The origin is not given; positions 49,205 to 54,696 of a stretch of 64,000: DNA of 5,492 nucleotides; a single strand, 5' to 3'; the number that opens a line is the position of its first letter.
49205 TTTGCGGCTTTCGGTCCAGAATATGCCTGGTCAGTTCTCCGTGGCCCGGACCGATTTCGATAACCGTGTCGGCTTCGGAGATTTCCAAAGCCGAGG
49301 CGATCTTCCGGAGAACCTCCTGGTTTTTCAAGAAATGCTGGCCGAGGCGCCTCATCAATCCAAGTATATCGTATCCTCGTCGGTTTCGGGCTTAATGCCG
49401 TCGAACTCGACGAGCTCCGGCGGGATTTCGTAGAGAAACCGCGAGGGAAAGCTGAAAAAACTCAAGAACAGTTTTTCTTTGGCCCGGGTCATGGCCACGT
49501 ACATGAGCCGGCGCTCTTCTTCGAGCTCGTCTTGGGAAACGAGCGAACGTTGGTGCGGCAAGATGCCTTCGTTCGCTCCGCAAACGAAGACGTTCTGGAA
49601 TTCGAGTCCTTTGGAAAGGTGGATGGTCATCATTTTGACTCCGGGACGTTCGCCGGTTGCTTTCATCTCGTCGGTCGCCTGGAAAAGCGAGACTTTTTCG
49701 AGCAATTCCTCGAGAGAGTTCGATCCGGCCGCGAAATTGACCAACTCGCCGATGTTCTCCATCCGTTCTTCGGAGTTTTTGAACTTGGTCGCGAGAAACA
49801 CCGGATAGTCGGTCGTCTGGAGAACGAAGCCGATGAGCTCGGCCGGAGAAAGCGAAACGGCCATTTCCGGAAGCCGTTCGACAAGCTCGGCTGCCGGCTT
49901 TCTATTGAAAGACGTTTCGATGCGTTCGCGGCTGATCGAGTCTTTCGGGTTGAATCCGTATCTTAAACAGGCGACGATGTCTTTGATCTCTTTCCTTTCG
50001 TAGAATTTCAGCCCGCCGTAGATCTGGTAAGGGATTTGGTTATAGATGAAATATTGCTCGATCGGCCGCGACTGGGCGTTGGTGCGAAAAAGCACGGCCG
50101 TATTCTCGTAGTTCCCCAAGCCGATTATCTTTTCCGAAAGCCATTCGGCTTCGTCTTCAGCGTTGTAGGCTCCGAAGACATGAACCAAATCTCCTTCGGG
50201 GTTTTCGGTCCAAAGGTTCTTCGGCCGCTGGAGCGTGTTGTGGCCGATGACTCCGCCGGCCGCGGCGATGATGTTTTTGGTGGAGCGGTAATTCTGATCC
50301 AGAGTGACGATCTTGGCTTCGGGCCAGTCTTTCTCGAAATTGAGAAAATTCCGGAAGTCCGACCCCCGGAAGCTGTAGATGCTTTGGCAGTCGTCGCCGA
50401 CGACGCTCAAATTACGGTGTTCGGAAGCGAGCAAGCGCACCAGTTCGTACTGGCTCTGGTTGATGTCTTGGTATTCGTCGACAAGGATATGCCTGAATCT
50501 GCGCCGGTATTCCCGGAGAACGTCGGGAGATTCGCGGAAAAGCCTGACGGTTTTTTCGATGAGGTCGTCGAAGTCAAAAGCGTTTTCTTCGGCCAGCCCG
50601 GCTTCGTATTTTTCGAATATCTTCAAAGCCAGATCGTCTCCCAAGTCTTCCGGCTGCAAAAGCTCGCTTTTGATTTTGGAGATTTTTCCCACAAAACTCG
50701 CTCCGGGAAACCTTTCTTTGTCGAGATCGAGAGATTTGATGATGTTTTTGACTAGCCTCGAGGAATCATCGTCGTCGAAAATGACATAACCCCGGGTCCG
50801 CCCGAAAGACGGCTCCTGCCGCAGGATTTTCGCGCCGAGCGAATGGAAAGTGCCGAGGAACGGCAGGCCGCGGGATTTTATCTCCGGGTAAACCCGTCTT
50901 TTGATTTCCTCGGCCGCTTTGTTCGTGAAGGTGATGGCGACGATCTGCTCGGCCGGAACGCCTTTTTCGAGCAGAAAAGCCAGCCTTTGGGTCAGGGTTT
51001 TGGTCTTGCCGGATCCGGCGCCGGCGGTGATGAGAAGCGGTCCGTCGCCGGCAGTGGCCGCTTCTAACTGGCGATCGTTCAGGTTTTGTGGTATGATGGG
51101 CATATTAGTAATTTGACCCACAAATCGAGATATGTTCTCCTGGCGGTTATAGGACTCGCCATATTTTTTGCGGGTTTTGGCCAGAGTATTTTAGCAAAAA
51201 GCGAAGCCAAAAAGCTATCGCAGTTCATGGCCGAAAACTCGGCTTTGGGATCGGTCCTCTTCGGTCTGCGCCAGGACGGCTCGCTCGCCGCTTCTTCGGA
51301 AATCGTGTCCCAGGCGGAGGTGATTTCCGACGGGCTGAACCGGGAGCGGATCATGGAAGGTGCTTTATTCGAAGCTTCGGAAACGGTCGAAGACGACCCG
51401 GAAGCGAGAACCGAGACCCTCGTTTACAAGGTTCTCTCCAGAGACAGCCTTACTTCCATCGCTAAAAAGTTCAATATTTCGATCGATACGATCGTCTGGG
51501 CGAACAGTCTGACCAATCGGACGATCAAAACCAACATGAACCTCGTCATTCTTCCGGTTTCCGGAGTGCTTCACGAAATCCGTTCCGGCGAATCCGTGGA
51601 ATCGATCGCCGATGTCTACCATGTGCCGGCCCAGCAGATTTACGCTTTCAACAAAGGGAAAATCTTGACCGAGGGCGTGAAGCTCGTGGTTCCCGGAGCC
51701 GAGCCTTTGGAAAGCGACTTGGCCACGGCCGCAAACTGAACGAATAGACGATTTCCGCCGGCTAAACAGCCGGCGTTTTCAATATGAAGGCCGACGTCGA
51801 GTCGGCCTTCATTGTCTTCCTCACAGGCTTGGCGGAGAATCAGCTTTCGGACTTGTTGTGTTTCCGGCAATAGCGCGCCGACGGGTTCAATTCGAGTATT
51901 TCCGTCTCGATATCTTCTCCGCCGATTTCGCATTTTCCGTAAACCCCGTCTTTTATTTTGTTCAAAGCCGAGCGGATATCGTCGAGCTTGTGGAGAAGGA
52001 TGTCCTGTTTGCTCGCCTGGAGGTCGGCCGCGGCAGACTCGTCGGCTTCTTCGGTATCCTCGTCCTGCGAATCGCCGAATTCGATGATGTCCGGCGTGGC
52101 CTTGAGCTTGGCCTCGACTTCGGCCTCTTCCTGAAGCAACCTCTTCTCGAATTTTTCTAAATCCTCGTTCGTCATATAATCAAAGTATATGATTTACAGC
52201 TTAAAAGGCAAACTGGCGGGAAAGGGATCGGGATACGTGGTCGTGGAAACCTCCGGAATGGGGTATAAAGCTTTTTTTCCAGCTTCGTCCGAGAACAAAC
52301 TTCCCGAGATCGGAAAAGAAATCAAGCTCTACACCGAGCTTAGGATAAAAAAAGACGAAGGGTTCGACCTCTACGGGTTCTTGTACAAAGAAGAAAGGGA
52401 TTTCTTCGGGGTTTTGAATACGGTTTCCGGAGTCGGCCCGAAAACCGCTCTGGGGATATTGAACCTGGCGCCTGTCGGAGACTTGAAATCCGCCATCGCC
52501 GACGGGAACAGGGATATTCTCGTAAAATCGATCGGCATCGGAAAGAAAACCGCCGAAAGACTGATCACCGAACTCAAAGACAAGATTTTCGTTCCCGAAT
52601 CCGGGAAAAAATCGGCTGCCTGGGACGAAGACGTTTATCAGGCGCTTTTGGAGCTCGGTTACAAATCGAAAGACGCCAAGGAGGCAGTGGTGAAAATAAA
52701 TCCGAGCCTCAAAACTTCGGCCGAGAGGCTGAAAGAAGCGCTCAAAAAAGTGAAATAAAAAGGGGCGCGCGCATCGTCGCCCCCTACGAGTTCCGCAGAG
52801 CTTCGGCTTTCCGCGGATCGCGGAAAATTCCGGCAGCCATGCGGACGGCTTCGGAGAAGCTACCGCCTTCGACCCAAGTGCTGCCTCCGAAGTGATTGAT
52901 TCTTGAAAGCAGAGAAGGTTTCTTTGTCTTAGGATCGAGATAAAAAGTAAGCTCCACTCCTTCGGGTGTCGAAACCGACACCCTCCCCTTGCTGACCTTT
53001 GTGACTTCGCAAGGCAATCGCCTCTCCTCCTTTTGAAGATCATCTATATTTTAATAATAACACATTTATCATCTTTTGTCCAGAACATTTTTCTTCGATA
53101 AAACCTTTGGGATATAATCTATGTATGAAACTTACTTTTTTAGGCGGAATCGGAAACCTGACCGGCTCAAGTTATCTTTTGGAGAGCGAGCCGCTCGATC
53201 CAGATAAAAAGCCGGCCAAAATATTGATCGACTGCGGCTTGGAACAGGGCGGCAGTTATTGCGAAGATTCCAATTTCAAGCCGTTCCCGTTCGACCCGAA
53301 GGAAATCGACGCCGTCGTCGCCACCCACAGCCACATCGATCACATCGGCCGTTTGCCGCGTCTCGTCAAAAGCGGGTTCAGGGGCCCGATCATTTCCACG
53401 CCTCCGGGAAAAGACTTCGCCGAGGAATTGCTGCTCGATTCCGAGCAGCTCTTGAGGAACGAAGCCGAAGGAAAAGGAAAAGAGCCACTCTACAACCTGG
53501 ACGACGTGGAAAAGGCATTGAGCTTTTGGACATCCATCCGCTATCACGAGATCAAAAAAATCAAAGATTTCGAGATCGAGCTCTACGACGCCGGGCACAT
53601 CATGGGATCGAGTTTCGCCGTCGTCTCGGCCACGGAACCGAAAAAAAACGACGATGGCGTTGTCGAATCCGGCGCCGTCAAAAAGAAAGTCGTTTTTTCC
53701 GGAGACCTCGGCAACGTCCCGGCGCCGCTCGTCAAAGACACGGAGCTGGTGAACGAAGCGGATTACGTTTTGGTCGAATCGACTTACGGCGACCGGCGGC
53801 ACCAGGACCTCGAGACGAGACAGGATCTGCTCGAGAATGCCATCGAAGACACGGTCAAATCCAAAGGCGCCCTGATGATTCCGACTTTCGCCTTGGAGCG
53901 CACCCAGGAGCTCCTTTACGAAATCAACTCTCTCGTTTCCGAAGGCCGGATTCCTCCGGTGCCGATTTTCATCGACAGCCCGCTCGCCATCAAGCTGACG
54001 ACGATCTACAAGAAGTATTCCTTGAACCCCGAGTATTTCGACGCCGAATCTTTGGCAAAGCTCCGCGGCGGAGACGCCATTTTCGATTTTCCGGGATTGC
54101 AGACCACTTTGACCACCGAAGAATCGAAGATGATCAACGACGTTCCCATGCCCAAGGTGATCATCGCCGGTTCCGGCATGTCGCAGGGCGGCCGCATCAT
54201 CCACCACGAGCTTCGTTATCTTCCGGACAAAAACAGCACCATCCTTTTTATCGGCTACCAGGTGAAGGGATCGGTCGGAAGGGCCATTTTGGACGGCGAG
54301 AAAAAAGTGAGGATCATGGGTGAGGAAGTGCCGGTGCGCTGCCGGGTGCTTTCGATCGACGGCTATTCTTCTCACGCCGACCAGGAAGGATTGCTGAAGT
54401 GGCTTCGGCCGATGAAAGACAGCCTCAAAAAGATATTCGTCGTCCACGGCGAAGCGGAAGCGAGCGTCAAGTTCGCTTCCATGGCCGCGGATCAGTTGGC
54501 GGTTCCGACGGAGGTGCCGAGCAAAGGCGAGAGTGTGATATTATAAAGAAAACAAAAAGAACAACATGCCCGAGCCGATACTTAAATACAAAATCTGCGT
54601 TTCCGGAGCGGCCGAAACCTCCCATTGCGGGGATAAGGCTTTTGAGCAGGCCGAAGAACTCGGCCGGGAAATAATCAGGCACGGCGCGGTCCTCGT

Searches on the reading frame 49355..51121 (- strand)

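Call 9: search_protein_families(library=pfam, proteins=[window:49355-51121:-], max_evalue=0.001)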
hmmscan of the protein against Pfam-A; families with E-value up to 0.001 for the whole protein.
window:49355-51121:- (588 aa): 7 families
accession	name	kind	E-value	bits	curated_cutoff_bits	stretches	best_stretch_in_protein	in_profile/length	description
PF00580.27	UvrD-helicase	-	3.4e-75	253.7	23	1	14-266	1-270/271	UvrD/REP helicase N-terminal domain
PF13361.12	UvrD_C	-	4.7e-66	224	25.6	2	272-425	1-160/350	UvrD-like helicase C-terminal domain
PF13245.12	AAA_19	-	1.7e-22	80.4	25.1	1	21-252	4-134/134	AAA domain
PF13538.12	UvrD_C_2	-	3.8e-11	43.1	27.4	1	497-553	4-51/52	UvrD-like helicase C-terminal domain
PF01443.25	Viral_helicase1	-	1.4e-08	35.3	21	0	481-552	166-225/228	Viral superfamily 1 RNA helicase core domain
PF13604.12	AAA_30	-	1.2e-06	28.8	27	0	14-76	2-65/191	AAA domain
PF13087.12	AAA_12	-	0.0001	22.4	27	0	445-552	100-189/195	AAA domain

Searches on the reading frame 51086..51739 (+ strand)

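Call 11: search_protein_families(library=pfam, proteins=[window:51086-51739:+], max_evalue=0.001)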
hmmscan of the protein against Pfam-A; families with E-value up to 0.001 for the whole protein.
window:51086-51739:+ (217 aa): 3 families
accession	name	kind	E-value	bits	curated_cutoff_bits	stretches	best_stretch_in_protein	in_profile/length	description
PF01476.26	LysM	-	4.8e-13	49.3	20.9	1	114-155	1-42/43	LysM domain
PF23473.1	LysM3_LYK4_5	-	1e-08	35.6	29.3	1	112-147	3-38/48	LYK4/5 LysM3 domain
PF23446.1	LysM1_NFP_LYK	-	0.00016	22.9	36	0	120-158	16-55/60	NFP/LYK LysM1 domain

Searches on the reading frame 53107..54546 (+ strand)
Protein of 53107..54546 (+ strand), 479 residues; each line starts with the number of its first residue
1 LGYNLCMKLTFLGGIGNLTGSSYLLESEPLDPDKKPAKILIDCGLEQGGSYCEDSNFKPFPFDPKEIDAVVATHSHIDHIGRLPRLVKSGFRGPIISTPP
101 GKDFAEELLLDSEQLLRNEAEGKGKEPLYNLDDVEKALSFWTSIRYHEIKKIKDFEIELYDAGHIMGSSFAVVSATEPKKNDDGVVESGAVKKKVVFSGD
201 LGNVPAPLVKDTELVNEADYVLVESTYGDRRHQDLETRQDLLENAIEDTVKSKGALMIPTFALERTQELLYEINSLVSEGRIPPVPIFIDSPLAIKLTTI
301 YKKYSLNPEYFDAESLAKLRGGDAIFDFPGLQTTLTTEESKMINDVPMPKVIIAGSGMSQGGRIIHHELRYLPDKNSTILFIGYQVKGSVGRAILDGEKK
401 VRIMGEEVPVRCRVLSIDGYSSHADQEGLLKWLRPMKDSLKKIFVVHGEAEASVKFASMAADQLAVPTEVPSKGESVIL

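Call 11: search_protein_families(library=pfam, proteins=[window:53107-54546:+], max_evalue=0.001)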
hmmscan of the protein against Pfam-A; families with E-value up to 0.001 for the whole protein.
window:53107-54546:+ (479 aa): 5 families
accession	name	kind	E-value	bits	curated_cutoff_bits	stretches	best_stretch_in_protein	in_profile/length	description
PF10996.14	Beta-Casp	-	6.2e-33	114.3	27.7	1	266-394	1-120/120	Beta-Casp domain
PF07521.17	RMMBL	-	9.7e-16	58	21.6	1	407-471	1-63/63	Zn-dependent metallo-hydrolase RNA specificity domain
PF00753.33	Lactamase_B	-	1e-11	45.6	22.7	1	37-207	16-156/196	Metallo-beta-lactamase superfamily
PF12706.13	Lactamase_B_2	-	7.4e-11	42.5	27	1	38-231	2-171/200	Beta-lactamase superfamily domain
PF16661.11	Lactamase_B_6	-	2e-09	37.6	27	1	37-174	7-150/193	Metallo-beta-lactamase superfamily domain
